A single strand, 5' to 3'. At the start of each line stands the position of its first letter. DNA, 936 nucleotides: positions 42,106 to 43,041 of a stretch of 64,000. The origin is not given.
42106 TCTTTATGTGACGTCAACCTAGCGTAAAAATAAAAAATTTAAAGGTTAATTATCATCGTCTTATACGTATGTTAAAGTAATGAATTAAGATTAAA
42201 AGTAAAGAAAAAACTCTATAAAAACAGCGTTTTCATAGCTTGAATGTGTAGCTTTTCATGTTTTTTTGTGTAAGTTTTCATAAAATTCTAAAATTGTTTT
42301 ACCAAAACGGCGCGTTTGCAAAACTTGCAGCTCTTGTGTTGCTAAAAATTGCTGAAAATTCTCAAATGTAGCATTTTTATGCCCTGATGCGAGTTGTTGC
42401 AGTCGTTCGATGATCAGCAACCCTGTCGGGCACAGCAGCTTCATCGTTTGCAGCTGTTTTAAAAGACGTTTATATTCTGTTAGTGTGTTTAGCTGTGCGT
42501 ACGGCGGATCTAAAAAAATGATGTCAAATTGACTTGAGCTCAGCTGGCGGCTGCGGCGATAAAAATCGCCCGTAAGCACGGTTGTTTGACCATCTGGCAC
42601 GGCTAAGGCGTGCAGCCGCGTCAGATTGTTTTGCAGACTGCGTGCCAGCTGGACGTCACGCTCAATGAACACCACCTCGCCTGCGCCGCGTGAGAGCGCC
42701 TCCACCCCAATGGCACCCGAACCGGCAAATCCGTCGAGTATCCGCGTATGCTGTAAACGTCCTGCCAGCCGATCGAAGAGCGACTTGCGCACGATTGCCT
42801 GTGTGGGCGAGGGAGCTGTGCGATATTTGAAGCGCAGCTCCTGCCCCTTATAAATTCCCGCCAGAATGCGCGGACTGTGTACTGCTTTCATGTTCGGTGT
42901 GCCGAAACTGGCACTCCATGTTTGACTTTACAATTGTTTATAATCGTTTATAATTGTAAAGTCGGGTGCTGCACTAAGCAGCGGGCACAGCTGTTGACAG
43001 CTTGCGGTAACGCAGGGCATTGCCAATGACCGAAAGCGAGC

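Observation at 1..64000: Window-wide pattern: tandem amplification preferentially hits gene termini, often where genes converge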

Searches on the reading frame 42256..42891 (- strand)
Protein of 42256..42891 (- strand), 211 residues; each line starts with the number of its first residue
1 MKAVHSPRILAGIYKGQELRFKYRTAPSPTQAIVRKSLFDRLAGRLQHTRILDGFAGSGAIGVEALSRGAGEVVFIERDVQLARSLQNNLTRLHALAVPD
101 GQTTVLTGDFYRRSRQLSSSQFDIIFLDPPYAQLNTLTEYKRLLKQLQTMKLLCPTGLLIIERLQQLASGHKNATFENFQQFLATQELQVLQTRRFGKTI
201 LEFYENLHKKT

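Call 39: search_protein_families(library=pfam, proteins=[window:42256-42891:-], max_evalue=0.001)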
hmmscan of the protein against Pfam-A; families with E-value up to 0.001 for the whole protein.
window:42256-42891:- (211 aa): 5 families
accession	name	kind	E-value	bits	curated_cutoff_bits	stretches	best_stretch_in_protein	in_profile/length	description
PF03602.21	Cons_hypoth95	-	5.8e-39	134.1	24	1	8-180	2-169/182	Conserved hypothetical protein 95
PF02086.21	MethyltransfD12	-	8.2e-05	22.9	22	0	92-142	149-196/253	D12 class N6 adenine-specific DNA methyltransferase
PF10237.15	N6-adenineMlase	-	0.0001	22.5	23.2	1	116-178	84-148/166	Probable N6-adenine methyltransferase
PF05175.20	MTS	-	0.00014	22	23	1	42-191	27-169/170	Methyltransferase small domain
PF10672.15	Methyltrans_SAM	-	0.00015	21.5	27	1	46-159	122-234/286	S-adenosylmethionine-dependent methyltransferase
